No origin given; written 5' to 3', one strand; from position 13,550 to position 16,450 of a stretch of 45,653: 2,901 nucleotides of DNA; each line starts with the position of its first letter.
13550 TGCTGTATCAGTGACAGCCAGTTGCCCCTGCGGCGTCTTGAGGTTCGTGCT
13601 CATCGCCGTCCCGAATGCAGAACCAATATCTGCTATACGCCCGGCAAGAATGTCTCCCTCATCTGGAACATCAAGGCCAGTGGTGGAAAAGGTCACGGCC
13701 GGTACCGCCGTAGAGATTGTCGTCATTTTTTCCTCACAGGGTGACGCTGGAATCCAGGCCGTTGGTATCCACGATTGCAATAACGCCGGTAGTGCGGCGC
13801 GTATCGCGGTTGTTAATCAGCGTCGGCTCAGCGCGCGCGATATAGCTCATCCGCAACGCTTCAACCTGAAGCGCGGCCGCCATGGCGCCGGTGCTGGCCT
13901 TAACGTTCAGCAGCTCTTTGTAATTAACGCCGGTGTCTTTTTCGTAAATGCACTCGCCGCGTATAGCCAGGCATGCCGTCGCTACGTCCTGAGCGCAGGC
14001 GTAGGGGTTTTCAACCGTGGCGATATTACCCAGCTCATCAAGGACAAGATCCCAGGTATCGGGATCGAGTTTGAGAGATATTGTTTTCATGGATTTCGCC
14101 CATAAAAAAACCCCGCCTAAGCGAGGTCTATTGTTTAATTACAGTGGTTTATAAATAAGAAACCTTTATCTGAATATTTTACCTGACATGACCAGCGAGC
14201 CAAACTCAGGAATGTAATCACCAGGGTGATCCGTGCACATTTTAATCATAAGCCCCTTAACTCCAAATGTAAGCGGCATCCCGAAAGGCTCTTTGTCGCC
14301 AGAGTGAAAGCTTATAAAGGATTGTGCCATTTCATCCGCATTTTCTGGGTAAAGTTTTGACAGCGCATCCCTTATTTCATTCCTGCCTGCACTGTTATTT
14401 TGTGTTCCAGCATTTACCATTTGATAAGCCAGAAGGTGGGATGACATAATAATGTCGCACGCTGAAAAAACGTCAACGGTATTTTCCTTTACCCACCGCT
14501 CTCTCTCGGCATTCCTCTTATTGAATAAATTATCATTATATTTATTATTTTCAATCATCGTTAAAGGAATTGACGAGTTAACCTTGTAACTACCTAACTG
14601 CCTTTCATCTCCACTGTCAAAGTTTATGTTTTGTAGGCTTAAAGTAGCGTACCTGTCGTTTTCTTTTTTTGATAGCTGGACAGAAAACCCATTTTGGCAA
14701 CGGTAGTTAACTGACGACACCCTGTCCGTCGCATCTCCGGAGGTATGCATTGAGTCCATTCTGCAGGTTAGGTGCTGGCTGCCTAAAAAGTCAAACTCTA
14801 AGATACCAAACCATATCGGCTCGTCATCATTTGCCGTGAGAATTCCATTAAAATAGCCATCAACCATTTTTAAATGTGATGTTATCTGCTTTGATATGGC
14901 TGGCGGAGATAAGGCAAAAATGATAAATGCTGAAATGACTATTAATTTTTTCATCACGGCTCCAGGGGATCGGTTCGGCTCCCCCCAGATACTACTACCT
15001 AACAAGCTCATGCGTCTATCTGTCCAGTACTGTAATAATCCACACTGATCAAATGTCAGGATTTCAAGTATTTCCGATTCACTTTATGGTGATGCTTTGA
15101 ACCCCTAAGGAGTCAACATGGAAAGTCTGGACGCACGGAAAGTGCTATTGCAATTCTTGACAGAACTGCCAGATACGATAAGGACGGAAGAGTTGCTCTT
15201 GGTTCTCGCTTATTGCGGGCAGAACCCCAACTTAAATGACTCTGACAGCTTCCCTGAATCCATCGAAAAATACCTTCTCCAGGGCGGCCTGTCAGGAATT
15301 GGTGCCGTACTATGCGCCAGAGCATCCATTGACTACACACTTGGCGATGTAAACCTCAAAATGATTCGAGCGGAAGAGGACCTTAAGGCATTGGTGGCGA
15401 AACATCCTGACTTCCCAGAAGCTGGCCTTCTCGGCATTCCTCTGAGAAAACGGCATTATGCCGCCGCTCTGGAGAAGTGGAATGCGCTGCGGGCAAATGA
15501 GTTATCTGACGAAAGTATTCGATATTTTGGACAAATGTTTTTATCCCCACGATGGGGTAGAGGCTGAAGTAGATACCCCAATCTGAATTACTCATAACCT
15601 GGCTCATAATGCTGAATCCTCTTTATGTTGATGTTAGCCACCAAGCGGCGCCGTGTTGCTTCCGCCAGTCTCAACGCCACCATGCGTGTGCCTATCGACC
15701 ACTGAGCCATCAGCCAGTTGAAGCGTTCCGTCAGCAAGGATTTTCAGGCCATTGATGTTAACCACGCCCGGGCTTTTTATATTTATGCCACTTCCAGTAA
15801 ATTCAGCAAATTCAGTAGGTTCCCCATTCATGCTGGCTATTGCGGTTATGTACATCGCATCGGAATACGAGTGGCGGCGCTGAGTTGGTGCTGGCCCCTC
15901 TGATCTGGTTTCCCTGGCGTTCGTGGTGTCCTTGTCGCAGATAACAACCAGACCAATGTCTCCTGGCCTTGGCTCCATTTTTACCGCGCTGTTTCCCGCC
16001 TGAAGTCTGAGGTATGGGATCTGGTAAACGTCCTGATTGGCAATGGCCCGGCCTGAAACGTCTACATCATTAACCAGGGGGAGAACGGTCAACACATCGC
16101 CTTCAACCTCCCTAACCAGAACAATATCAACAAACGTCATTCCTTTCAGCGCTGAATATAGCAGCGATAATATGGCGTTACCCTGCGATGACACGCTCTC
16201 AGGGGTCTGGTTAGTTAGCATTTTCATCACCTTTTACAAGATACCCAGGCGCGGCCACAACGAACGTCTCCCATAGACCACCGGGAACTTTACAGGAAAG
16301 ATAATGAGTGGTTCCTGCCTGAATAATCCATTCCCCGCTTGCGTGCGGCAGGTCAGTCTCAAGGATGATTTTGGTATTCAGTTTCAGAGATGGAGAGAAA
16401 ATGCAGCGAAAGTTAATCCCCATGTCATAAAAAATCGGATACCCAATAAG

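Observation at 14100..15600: AT-rich two-gene moron island inserted between the gpV-like and gpW-like baseplate genes: secreted 263-aa protein plus divergently transcribed 149-aa cytoplasmic protein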

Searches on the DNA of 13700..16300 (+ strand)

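Call 6: search_dna_similar(query=window:13700-16300:+, collection=phages, mode=near)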
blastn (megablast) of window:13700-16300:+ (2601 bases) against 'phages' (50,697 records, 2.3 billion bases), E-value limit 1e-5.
Records with a match: 7; places in all: 8; records where one place covers at least 80% of the query: 0.
Best place of each record, by identity: 95-99% 6; 90-95% 1.
By first word of the organism name: Klebsiella 6; Lambdavirus 1.
By host as written in the record: Klebsiella pneumoniae 4; Klesiella pneumoniae ST899-OXA48 1; Klebsiella pneumoniae ST15-VIM1 1; - 1.
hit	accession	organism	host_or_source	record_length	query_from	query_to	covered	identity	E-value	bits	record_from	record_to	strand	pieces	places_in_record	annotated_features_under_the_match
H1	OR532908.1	Klebsiella phage RCIP0114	Klebsiella pneumoniae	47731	1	2601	71%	97.0%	0e+0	3130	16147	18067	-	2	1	hypothetical protein (x5)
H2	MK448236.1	Klebsiella phage ST899-OXA48phi17.1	Klesiella pneumoniae ST899-OXA48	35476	1252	2390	44%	91.3%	0e+0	1555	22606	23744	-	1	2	hypothetical protein (x3)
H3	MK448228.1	Klebsiella phage ST15-VIM1phi2.1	Klebsiella pneumoniae ST15-VIM1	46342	1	2601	39%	96.9%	0e+0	1716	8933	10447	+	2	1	hypothetical protein (x5)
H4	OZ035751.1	Lambdavirus PDP110P1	-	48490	1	2601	38%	97.9%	0e+0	1715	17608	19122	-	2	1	record has no annotation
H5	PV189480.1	Klebsiella phage KpnBHU6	Klebsiella pneumoniae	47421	1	428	16%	98.4%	0e+0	752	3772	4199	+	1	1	record has no annotation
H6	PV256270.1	Klebsiella phage klb_E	Klebsiella pneumoniae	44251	1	428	16%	98.4%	0e+0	752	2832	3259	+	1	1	record has no annotation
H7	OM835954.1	Klebsiella phage KP12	Klebsiella pneumoniae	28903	1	395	15%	98.7%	0e+0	702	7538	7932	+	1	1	hypothetical protein (x2)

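Call 7: get_annotated_region(hit=H1, flank=1500)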
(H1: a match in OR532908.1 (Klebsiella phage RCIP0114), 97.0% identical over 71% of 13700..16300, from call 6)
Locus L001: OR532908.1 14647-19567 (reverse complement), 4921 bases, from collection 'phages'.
description: Klebsiella phage RCIP0114, complete genome.
organism: Klebsiella phage RCIP0114 (NCBI taxid 3094282)
taxonomy: Viruses
host: Klebsiella pneumoniae; source: sewage; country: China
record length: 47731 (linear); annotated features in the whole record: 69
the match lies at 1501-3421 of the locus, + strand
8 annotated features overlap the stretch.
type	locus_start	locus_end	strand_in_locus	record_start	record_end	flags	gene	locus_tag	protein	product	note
CDS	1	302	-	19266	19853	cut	-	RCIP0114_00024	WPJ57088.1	hypothetical protein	-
CDS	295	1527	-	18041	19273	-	-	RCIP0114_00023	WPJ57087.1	hypothetical protein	-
CDS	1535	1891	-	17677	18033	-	-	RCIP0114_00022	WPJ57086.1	hypothetical protein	-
CDS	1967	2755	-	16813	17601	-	-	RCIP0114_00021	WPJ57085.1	hypothetical protein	-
CDS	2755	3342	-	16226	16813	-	-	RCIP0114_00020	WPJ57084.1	hypothetical protein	-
CDS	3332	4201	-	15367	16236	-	-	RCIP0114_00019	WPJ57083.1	hypothetical protein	-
CDS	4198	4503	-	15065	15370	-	-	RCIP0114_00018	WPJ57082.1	hypothetical protein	-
CDS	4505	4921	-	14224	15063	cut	-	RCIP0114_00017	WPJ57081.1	hypothetical protein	-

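Call 8: get_annotated_region(hit=H3, flank=1500)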
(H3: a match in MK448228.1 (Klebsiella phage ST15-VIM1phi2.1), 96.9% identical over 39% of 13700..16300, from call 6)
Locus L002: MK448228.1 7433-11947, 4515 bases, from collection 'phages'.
description: Klebsiella phage ST15-VIM1phi2.1, complete genome.
organism: Klebsiella phage ST15-VIM1phi2.1 (NCBI taxid 2555913)
taxonomy: Viruses; Duplodnaviria; Heunggongvirae; Uroviricota; Caudoviricetes
host: Klebsiella pneumoniae ST15-VIM1; source: -; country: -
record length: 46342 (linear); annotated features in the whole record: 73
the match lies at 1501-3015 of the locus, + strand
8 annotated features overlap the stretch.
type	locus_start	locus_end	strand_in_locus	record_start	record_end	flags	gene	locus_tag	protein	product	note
CDS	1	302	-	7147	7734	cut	-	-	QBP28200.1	hypothetical protein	Hypothetical protein, DUF2612 domain-containing protein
CDS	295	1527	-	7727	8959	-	-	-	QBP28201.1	hypothetical protein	-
CDS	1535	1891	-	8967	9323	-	-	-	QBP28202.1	hypothetical protein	-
CDS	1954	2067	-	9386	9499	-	-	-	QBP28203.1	hypothetical protein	-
CDS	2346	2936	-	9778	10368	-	-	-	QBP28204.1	hypothetical protein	-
CDS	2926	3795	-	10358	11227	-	-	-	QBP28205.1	hypothetical protein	-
CDS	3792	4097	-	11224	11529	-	-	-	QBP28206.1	hypothetical protein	-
CDS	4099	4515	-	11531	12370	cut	-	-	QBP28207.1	hypothetical protein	-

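Call 9: get_annotated_region(hit=H2, flank=3000)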
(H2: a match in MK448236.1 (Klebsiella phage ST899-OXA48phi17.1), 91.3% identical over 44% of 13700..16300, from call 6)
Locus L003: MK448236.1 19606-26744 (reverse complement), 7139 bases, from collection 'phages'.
description: Klebsiella phage ST899-OXA48phi17.1, complete genome.
organism: Klebsiella phage ST899-OXA48phi17.1 (NCBI taxid 2555917)
taxonomy: Viruses; Duplodnaviria; Heunggongvirae; Uroviricota; Caudoviricetes
host: Klesiella pneumoniae ST899-OXA48; source: -; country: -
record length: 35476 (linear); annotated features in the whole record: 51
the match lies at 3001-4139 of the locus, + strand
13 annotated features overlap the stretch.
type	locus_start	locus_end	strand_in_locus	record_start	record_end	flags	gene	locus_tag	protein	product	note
CDS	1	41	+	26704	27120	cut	-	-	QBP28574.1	hypothetical protein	hypothetical protein MTE1 4959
CDS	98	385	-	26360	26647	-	-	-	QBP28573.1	hypothetical protein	-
CDS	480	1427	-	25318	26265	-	-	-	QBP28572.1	antirepressor protein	Antirepressor protein Ant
CDS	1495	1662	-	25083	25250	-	-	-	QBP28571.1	Arc family DNA binding protein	-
CDS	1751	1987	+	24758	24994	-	-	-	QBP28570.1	Arc family DNA binding protein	-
CDS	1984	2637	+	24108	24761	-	-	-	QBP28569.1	hypothetical protein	hypothetical protein SM87 01125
CDS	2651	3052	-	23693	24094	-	-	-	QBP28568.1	hypothetical protein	-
CDS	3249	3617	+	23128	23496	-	-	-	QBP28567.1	hypothetical protein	-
CDS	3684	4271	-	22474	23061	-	-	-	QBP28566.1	hypothetical protein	-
CDS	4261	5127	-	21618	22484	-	-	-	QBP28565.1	hypothetical protein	-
CDS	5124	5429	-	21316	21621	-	-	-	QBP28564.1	hypothetical protein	-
CDS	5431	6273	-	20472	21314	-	-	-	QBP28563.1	hypothetical protein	-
CDS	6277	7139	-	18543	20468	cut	-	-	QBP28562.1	transglycosylase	-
